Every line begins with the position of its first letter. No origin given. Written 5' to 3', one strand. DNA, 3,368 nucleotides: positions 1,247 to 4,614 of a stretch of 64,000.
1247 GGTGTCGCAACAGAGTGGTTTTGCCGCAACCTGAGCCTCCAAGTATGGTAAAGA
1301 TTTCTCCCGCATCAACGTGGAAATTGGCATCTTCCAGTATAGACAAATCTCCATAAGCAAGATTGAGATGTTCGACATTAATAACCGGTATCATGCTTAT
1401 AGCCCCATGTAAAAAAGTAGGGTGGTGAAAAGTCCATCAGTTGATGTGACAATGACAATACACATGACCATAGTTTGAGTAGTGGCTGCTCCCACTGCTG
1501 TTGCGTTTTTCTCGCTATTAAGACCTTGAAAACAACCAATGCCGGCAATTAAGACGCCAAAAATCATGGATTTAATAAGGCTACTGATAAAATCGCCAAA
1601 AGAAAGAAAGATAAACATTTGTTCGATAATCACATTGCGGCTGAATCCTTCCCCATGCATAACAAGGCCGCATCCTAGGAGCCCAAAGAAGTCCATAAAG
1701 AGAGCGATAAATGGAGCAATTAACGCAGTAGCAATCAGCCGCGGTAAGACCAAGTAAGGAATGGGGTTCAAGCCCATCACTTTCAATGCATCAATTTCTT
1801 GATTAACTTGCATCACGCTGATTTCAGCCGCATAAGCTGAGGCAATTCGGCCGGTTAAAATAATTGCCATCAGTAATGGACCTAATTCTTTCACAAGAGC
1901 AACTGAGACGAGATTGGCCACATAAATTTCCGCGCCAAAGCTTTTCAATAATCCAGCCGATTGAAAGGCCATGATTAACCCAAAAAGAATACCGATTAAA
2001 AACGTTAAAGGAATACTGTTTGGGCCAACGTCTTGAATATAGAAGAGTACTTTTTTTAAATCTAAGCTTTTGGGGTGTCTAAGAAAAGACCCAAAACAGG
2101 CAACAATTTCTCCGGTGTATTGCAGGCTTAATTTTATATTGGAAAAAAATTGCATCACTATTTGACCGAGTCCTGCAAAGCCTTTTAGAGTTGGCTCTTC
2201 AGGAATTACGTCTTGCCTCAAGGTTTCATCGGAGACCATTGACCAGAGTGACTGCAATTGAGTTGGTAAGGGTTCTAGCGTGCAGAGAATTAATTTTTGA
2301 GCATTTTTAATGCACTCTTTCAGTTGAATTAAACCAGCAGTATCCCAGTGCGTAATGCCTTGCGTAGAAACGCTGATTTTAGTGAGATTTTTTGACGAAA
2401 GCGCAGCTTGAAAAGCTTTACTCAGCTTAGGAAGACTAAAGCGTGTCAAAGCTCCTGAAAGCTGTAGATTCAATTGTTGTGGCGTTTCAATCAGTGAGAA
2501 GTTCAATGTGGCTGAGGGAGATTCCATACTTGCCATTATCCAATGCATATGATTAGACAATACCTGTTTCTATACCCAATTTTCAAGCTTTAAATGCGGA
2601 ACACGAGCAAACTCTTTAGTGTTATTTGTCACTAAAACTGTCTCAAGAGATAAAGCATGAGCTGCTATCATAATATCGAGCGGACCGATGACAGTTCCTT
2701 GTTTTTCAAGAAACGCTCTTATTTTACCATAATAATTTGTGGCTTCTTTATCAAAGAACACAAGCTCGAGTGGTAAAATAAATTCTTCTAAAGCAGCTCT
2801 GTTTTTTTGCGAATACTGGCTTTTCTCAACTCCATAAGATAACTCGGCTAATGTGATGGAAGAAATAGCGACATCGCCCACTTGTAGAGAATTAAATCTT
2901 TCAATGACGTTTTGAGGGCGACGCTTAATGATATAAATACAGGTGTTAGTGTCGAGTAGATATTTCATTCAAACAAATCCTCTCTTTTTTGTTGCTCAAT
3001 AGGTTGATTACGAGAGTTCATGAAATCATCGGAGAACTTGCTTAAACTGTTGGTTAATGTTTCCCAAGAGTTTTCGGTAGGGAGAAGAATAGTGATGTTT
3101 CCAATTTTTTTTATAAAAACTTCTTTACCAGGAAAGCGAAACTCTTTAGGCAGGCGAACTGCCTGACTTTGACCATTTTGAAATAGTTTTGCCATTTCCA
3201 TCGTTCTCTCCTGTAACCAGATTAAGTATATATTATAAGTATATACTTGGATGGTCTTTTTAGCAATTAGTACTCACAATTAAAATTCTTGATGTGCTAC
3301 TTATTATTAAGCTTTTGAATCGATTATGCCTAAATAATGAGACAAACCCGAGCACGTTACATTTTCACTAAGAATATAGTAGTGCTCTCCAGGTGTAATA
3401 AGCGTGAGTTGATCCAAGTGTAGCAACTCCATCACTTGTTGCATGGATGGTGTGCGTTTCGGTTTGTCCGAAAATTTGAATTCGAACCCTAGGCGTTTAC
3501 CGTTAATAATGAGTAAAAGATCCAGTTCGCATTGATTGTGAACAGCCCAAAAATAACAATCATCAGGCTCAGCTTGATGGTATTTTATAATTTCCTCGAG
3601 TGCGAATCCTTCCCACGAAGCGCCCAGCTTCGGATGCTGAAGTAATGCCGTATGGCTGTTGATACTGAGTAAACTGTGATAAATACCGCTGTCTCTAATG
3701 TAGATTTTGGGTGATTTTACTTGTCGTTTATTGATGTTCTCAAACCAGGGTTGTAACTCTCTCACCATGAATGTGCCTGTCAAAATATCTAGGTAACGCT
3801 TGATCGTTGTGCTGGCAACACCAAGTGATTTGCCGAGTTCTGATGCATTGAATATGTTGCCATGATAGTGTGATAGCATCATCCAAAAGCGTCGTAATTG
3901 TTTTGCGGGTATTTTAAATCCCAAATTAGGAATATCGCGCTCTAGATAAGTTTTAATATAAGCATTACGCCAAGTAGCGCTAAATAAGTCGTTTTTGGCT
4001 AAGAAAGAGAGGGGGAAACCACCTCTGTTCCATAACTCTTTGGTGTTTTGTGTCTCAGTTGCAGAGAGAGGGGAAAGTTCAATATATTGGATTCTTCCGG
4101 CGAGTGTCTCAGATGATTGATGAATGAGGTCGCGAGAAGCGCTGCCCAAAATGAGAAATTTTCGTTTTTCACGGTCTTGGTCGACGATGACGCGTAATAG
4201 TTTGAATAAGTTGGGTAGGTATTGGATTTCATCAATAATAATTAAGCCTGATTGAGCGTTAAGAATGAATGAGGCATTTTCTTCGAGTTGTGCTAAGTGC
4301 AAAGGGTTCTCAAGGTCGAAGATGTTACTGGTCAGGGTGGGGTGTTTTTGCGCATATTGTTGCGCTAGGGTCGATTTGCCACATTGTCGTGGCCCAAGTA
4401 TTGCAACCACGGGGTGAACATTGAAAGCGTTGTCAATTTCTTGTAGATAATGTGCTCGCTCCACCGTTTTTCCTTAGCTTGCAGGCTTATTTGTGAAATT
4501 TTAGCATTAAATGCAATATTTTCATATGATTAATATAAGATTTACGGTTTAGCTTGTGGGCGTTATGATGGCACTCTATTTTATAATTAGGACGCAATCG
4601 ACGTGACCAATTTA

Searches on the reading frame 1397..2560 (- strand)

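Call 84: search_protein_families(library=pfam, proteins=[window:1397-2560:-], max_evalue=0.00001)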
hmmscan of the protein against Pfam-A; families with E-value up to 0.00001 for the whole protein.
window:1397-2560:- (387 aa): 1 family
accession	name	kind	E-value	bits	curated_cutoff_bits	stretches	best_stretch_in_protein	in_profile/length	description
PF02405.21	MlaE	-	2.4e-63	214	22.5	1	174-380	4-211/212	Permease MlaE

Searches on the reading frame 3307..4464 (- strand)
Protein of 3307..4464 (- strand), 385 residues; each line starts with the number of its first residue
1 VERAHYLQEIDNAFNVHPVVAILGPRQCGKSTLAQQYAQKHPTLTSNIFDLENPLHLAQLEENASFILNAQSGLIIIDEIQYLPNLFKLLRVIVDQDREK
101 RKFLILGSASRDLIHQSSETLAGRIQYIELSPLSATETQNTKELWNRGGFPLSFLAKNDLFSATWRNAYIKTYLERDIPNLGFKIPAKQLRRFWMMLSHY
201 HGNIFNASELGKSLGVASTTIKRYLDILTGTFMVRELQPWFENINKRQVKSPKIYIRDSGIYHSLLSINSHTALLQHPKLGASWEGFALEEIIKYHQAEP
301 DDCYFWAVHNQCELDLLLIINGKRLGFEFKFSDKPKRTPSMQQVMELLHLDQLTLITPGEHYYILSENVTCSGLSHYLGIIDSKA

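Call 84: search_protein_families(library=pfam, proteins=[window:3307-4464:-], max_evalue=0.00001)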
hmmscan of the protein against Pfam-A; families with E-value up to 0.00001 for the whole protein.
window:3307-4464:- (385 aa): 4 families
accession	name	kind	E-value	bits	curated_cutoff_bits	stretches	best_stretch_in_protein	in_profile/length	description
PF13635.12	DUF4143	-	2e-43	148.3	28.1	1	175-331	1-159/160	Domain of unknown function (DUF4143)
PF13173.12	AAA_14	-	1e-27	97.1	27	1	17-137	2-127/129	AAA domain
PF01637.24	ATPase_2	-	4.5e-07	30.3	33.2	0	3-44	4-47/225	ATPase domain predominantly from Archaea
PF13401.12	AAA_22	-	8e-06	26.6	27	0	69-100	81-114/130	AAA domain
